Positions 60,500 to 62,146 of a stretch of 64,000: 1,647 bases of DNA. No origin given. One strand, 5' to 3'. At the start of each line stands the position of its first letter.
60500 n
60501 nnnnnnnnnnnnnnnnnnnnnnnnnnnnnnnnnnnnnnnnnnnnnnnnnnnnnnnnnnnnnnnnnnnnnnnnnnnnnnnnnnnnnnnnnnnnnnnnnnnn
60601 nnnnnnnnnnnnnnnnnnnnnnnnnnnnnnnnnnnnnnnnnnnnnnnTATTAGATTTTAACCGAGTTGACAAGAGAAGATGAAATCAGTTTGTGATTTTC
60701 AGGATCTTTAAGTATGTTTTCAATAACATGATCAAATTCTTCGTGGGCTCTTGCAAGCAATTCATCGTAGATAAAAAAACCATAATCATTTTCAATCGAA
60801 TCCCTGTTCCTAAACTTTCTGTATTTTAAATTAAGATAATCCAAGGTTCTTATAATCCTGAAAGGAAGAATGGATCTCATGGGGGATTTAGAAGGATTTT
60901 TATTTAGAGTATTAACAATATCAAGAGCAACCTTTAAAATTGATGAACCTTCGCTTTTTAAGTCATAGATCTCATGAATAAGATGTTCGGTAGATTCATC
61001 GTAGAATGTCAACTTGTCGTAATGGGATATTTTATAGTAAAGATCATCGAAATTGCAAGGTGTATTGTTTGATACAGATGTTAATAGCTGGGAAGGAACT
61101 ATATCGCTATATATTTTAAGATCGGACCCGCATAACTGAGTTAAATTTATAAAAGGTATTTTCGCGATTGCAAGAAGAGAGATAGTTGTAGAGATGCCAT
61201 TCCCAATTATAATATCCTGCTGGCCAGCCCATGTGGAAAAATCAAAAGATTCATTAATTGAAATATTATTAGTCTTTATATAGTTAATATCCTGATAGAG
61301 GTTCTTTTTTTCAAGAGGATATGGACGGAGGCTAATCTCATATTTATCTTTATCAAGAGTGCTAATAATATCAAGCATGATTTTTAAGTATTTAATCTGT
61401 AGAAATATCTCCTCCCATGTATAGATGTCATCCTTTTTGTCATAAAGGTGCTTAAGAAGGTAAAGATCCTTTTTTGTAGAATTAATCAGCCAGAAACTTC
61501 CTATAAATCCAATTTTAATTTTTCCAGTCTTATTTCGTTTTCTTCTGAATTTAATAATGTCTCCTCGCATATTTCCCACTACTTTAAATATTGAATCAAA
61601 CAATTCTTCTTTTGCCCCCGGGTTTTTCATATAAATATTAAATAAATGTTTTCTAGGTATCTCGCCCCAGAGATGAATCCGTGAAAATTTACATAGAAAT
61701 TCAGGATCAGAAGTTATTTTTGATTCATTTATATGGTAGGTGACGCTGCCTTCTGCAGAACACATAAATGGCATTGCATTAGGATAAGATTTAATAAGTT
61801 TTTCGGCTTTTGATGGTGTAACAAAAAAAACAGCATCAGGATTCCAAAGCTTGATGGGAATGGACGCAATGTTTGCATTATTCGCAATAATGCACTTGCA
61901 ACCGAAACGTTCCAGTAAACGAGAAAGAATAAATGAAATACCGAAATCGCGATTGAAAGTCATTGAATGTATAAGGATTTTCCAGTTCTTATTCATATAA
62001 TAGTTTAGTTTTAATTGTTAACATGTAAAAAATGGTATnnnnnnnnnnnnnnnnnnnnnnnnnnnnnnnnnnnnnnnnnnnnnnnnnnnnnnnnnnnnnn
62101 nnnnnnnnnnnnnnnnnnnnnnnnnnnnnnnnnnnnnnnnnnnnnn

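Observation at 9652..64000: A ~55-kb co-directional glycan super-locus with an exceptionally dense tailoring toolkit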

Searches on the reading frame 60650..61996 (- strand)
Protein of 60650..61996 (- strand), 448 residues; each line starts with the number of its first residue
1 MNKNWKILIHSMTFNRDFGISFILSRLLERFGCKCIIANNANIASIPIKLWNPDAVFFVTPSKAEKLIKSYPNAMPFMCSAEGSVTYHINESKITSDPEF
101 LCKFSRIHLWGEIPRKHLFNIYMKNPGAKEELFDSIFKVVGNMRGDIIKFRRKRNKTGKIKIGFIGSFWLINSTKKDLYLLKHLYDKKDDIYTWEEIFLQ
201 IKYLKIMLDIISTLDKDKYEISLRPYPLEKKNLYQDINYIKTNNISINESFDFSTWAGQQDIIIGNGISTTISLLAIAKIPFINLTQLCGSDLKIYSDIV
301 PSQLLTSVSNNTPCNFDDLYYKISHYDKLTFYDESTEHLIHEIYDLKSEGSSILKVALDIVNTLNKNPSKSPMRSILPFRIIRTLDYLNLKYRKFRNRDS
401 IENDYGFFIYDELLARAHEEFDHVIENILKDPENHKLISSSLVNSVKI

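Call 8: search_protein_families(library=pfam, proteins=[window:60650-61996:-])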
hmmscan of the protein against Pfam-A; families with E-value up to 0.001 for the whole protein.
window:60650-61996:- (448 aa): 0 families

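Call 15: search_protein_families(library=ncbifam, proteins=[window:60650-61996:-], max_evalue=0.000001)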
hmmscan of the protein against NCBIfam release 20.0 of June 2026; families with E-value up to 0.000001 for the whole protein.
window:60650-61996:- (448 aa): 0 families

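Call 22: search_solved_structures(query=window:60650-61996:-, max_evalue=1)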
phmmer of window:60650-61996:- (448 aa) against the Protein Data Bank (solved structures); distinct sequences matched with E-value up to 1: 0.

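Call 24: find_homologous_proteins(query=window:60650-61996:-)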
Query window:60650-61996:- (448 aa): 12 proteins with E <= 0.001 among 5947 candidates.
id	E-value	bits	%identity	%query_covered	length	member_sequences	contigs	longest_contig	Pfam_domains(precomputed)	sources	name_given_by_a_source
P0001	0.0e+0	1012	100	100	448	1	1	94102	-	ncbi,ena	-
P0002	2.0e-201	688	68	98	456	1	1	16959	-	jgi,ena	-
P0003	2.9e-189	648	64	98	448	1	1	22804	-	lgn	-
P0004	3.3e-183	628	69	91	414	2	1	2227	-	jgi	-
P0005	5.3e-166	571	56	98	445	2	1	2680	-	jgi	-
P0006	1.3e-165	570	62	90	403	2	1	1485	-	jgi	jgi:hypothetical protein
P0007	5.5e-164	564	56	98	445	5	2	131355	-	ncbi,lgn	-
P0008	5.3e-161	554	55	98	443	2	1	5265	-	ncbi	-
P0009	2.6e-159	549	54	98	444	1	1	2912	-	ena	-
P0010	1.2e-124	435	46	95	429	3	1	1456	-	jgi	-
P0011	4.1e-94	334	39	98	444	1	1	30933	-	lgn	-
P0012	8.2e-57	211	33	95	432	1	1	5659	-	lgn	-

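Call 26: find_encoding_contigs(protein=P0001, flank=10000, max_places=3)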
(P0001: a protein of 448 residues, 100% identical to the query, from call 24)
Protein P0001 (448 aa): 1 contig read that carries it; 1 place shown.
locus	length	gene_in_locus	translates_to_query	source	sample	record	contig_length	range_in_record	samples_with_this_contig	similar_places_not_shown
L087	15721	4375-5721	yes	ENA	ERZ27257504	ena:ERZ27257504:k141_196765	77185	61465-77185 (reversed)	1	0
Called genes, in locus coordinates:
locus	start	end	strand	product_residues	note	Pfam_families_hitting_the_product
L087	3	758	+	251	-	?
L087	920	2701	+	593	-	PF02543:Carbam_trans_N, PF16861:Carbam_trans_C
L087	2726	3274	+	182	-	PF25084:LbH_EIF2B (faint), PF00132:Hexapep, PF14602:Hexapep_2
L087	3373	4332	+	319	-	PF04055:Radical_SAM, PF13186:SPASM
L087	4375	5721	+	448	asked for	-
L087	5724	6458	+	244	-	PF02348:CTP_transf_3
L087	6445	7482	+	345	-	PF03102:NeuB, PF08666:SAF (weak)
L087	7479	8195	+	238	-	PF02811:PHP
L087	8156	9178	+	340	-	PF07478:Dala_Dala_lig_C (weak), PF02655:ATP-grasp_3, PF15632:ATPgrasp_Ter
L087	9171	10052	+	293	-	PF01073:3Beta_HSD (faint), PF01370:Epimerase, PF04321:RmlD_sub_bind, PF16363:GDP_Man_Dehyd (faint)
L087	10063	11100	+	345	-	PF14602:Hexapep_2 (faint), PF00132:Hexapep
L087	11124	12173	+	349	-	PF04055:Radical_SAM, PF13186:SPASM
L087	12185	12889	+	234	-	PF00106:adh_short, PF13561:adh_short_C2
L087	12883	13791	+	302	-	PF01261:AP_endonuc_2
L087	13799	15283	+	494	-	PF00571:CBS (faint), PF01041:DegT_DnrJ_EryC1, PF00155:Aminotran_1_2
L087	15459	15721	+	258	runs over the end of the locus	PF13489:Methyltransf_23, PF08241:Methyltransf_11, PF08242:Methyltransf_12, PF13649:Methyltransf_25 (weak), PF13847:Methyltransf_31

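Call 27: find_encoding_contigs(protein=P0007, flank=10000, max_places=3)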
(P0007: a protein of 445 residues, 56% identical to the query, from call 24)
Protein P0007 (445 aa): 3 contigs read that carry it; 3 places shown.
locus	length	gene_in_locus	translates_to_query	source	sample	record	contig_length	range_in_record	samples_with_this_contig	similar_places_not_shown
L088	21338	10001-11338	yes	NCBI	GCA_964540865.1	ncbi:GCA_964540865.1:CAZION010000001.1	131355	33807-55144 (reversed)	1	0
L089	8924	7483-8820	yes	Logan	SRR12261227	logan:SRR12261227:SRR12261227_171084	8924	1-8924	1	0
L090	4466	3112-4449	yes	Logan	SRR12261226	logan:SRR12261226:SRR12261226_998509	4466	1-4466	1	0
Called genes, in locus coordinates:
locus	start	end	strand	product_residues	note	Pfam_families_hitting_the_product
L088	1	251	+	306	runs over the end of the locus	PF08545:ACP_syn_III, PF08541:ACP_syn_III_C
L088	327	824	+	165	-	-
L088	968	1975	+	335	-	PF01073:3Beta_HSD, PF01370:Epimerase, PF02719:Polysacc_synt_2, PF04321:RmlD_sub_bind, PF05368:NmrA, PF07993:NAD_binding_4, PF13460:NAD_binding_10, PF16363:GDP_Man_Dehyd, +1 more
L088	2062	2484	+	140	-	PF05635:23S_rRNA_IVP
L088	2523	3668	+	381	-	PF00155:Aminotran_1_2, PF01041:DegT_DnrJ_EryC1, PF00266:Aminotran_5 (weak), PF01053:Cys_Met_Meta_PP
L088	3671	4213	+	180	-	PF14907:NTP_transf_5 (weak)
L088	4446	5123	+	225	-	PF00132:Hexapep (weak)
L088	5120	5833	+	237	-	PF02348:CTP_transf_3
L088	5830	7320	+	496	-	PF04101:Glyco_tran_28_C, PF00583:Acetyltransf_1 (weak), PF13302:Acetyltransf_3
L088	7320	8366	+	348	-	PF03102:NeuB, PF08666:SAF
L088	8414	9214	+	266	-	PF01135:PCMT (weak), PF01209:Ubie_methyltran, PF13489:Methyltransf_23, PF01189:Methyltr_RsmB-F (faint), PF13847:Methyltransf_31, PF08241:Methyltransf_11, PF08242:Methyltransf_12, PF13649:Methyltransf_25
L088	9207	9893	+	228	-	PF02585:PIG-L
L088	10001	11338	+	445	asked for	-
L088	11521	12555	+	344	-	PF00657:Lipase_GDSL (faint)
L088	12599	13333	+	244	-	PF02348:CTP_transf_3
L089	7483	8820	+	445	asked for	-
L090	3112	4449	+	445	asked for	-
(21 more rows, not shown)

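Call 28: find_encoding_contigs(protein=P0011, flank=10000, max_places=2)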
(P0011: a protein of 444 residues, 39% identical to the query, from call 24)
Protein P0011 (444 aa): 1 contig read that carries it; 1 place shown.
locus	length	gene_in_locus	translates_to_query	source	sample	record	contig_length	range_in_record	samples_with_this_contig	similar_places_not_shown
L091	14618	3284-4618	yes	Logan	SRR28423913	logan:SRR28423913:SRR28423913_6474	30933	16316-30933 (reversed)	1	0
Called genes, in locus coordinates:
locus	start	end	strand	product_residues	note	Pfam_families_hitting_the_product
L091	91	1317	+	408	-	-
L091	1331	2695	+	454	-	PF01425:Amidase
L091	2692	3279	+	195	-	PF13302:Acetyltransf_3, PF00583:Acetyltransf_1 (weak), PF13523:Acetyltransf_8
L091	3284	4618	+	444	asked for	-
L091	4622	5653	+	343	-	PF00657:Lipase_GDSL (faint), PF13472:Lipase_GDSL_2 (faint)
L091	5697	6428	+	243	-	PF02348:CTP_transf_3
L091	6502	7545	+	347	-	PF03102:NeuB, PF08666:SAF (weak)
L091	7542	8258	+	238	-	PF02811:PHP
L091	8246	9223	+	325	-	PF02655:ATP-grasp_3, PF07478:Dala_Dala_lig_C (faint), PF13535:ATP-grasp_4 (faint), PF15632:ATPgrasp_Ter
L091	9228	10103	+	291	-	PF01073:3Beta_HSD (faint), PF01370:Epimerase, PF04321:RmlD_sub_bind, PF16363:GDP_Man_Dehyd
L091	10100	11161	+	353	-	PF25087:GMPPB_C (weak), PF00132:Hexapep, PF14602:Hexapep_2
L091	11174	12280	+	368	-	PF04055:Radical_SAM, PF13186:SPASM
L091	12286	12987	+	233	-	PF00106:adh_short, PF08659:KR (faint), PF13561:adh_short_C2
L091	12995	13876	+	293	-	PF01261:AP_endonuc_2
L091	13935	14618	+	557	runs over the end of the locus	PF00571:CBS (faint), PF03721:UDPG_MGDP_dh_N, PF00984:UDPG_MGDP_dh, PF03720:UDPG_MGDP_dh_C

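Call 29: find_encoding_contigs(protein=P0003, flank=10000, max_places=2)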
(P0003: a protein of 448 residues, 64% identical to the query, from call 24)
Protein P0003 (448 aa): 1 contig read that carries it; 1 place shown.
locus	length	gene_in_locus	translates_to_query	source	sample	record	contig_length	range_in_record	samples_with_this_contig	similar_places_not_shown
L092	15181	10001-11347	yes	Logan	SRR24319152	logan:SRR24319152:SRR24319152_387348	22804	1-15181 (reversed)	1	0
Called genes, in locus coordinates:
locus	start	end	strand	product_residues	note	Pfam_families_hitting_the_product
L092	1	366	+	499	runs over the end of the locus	PF04101:Glyco_tran_28_C, PF13302:Acetyltransf_3, PF00583:Acetyltransf_1 (weak)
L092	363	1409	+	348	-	PF03102:NeuB, PF08666:SAF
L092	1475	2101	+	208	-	PF13302:Acetyltransf_3, PF13420:Acetyltransf_4 (weak), PF00583:Acetyltransf_1 (weak)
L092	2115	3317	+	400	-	-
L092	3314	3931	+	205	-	PF00117:GATase, PF01174:SNO (faint)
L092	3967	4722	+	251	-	PF00977:His_biosynth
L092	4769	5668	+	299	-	PF13489:Methyltransf_23, PF13649:Methyltransf_25, PF13847:Methyltransf_31, PF08241:Methyltransf_11, PF08242:Methyltransf_12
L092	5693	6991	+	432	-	PF16254:DUF4910, PF09940:DUF2172, PF16221:HTH_47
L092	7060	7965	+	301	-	PF13847:Methyltransf_31, PF08241:Methyltransf_11, PF13649:Methyltransf_25, PF03966:Trm112p (faint)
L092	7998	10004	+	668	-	PF02310:B12-binding, PF04055:Radical_SAM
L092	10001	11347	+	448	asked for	-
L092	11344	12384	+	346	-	-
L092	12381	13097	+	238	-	PF02348:CTP_transf_3, PF12804:NTP_transf_3 (weak)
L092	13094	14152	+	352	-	PF03102:NeuB, PF08666:SAF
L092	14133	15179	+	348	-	PF13480:Acetyltransf_6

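Call 30: find_encoding_contigs(protein=P0002, flank=10000, max_places=2)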
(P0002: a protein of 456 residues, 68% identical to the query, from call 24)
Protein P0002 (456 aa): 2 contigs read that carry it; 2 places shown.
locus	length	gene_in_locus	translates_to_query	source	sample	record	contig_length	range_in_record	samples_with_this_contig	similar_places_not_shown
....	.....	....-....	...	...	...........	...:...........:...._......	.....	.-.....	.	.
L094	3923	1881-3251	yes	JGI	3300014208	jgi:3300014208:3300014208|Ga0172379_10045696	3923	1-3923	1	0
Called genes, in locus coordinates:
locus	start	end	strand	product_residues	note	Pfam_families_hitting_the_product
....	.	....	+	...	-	?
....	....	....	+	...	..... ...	-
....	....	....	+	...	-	-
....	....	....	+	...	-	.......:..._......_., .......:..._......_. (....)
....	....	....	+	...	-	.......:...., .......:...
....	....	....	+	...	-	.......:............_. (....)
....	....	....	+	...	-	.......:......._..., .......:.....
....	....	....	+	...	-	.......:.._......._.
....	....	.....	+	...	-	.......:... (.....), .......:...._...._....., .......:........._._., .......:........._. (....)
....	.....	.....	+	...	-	-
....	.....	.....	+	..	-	-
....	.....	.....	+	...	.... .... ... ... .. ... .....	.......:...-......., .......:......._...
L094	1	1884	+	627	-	?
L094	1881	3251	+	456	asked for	-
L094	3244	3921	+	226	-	?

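Call 44: predict_structure(alignment_id=A1)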
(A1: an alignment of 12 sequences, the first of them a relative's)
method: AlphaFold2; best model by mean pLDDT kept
length: 448 residues; sequences in the alignment: 12
mean_pLDDT: 81.9   pTM: 0.86
mean pLDDT of the five models: 81.9, 81.4, 80.0, 78.2, 76.6
residues with pLDDT >= 90: 144; 70-90: 238; 50-70: 51; < 50: 15
segments of 3 or more residues with pLDDT < 50: 83-89, 444-448
pLDDT, mean of each block of 10 residues (from residue 1): 80 77 95 91 88 89 87 90 50 83 91 87 90 92 89 82 81 64 77 78 86 89 76 63 80 86 76 77 87 74 79 90 88 80 80 95 78 67 92 84 77 90 95 87 45
secondary structure, 60 per line:
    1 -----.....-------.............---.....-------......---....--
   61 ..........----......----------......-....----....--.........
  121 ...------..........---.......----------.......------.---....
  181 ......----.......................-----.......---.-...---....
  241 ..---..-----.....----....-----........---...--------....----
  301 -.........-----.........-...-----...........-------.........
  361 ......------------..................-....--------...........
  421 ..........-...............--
elements in order: E6-10 H18-30 E34-38 H46-51 E55-58 H61-70 E75-80 H91-96 H98-101 E106-109 H112-123 H130-136 E137-139 H143-149 E160-166 H177-186 H191-213 E219-225 H237-242 H253-257 E262-265 H271-278 E282-284 H293-296 H302-310 H316-324 H334-344 H352-366 H379-396 H398-401 H410-430 H432-446

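Call 48: search_protein_representatives(alignment_id=A1)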
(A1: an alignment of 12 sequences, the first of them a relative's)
Query: 12 sequences, 442 profile positions. Proteins with E-value up to 0.001 (for the whole library): 377; up to 1e-10: 165; up to 1e-30: 73. The best 150 are listed.
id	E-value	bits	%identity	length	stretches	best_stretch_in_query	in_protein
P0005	3.8e-227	770.6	-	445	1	2-440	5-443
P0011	4.7e-186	635.1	-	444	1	1-438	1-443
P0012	1.0e-168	578.0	-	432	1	3-441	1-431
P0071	4.4e-122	424.3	-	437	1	2-431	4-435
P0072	1.4e-113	396.3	-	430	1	12-435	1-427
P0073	2.8e-110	385.4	-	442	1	1-432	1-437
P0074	1.6e-107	376.3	-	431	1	1-431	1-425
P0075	1.1e-105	370.3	-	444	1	4-434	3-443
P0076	5.4e-103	361.4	-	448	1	1-439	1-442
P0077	6.7e-100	351.2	-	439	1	3-439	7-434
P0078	1.2e-99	350.4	-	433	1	1-432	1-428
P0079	1.9e-93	329.9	-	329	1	2-324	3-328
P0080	1.2e-91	324.0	-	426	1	3-432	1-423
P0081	4.3e-90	318.9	-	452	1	3-439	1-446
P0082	1.4e-87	310.5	-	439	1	2-431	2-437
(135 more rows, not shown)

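Call 49: fold_search(model_id=the predicted structure, library=pdb)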
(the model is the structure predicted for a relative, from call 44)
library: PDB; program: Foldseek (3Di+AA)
matches with E <= 10: 1351; with E <= 0.001: 55
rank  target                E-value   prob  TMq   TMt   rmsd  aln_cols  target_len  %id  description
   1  8a0m_A                2.5e-07  1.00  0.41  0.19  25.6       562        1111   14  Capsular polysaccharide synthesis multienzyme in complex with capsular polymer fragment (released 2023-04-26)
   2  4x1t                  6.6e-06  1.00  0.37  0.49   8.8       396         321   14  The crystal structure of Arabidopsis thaliana galactolipid synthase MGD1 in complex with UDP (released 2016-02-10)
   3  4lei_A                1.1e-05  1.00  0.25  0.29  15.2       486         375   12  Spinosyn Forosaminyltransferase SpnP (released 2014-12-10)
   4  6j31_A                1.5e-05  1.00  0.39  0.44  10.1       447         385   10  Crystal Structure Analysis of the Glycotransferase of kitacinnamycin (released 2020-01-15)
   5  5zlr_A                3.8e-05  1.00  0.38  0.45   9.7       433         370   10  Structure of NeuC (released 2018-05-16)
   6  6j31_B                3.8e-05  1.00  0.34  0.39  12.3       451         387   10  Crystal Structure Analysis of the Glycotransferase of kitacinnamycin (released 2020-01-15)
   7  8fbx_C                4.3e-05  1.00  0.34  0.45   9.6       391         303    8  Selenosugar synthase SenB from Variovorax paradoxus (released 2023-11-22)
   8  2gej                  5.6e-05  1.00  0.38  0.44   8.9       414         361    9  Crystal Structure of phosphatidylinositol mannosyltransferase (PimA) from Mycobacterium smegmatis in complex with GDP-Ma (released 2007-04-03)
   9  6lnw_A                7.9e-05  1.00  0.30  0.28   9.3       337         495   12  Crystal structure of accessory secretory protein 1,2 and 3 in Streptococcus pneumoniae (released 2020-02-26)
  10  4xsp_A                8.8e-05  1.00  0.35  0.40   9.5       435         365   10  Crystal structure of Anabaena Alr3699/HepE in complex with UDP (released 2016-01-13)
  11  1rrv_B                9.3e-05  1.00  0.33  0.36  11.6       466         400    9  X-ray crystal structure of TDP-vancosaminyltransferase GtfD as a complex with TDP and the natural substrate, desvancos (released 2004-05-18)
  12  1iir                  9.3e-05  1.00  0.32  0.36  12.1       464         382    9  Crystal Structure of UDP-glucosyltransferase GtfB (released 2001-07-18)
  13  7vlb_B                9.8e-05  1.00  0.38  0.46   9.0       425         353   12  Crystal structure of UGT109A1 from Bacillus (released 2022-10-05)
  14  6tvp_B                1.2e-04  1.00  0.33  0.36  10.6       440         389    8  Structure of Mycobacterium smegmatis alpha-maltose-1-phosphate synthase GlgM (released 2020-04-22)
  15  5du2_B                1.4e-04  1.00  0.30  0.35  11.7       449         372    9  Structural analysis of EspG2 glycosyltransferase (released 2015-10-14)
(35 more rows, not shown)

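Call 71: search_protein_families(library=pfam, proteins=[L087:3-758:+], max_evalue=0.1)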
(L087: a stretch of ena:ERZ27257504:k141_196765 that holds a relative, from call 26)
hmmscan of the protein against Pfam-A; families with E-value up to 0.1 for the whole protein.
L087:3-758:+ (251 aa): 2 families
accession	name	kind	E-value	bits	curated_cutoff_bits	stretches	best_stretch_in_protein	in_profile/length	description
PF00483.29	NTP_transferase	-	9.5e-36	124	21.2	1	25-248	2-242/245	Nucleotidyl transferase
PF12804.13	NTP_transf_3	-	7.6e-11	42.9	27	1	25-153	1-123/160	MobA-like NTP transferase domain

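Call 76: list_cluster_members(proteins=[P0001, P0218, P0013])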
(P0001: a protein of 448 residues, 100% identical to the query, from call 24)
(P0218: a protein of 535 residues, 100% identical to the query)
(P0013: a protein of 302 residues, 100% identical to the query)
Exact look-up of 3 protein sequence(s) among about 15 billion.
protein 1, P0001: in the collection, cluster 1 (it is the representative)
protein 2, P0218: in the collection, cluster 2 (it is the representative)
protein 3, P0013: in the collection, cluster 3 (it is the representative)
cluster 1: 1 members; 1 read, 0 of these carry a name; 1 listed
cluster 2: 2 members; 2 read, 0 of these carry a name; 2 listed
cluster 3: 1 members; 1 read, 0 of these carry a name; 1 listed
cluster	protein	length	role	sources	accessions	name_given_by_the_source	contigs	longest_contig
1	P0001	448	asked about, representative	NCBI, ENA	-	-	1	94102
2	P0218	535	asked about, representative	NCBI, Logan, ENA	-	-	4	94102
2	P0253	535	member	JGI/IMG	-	-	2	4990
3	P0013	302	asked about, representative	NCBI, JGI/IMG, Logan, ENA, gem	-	-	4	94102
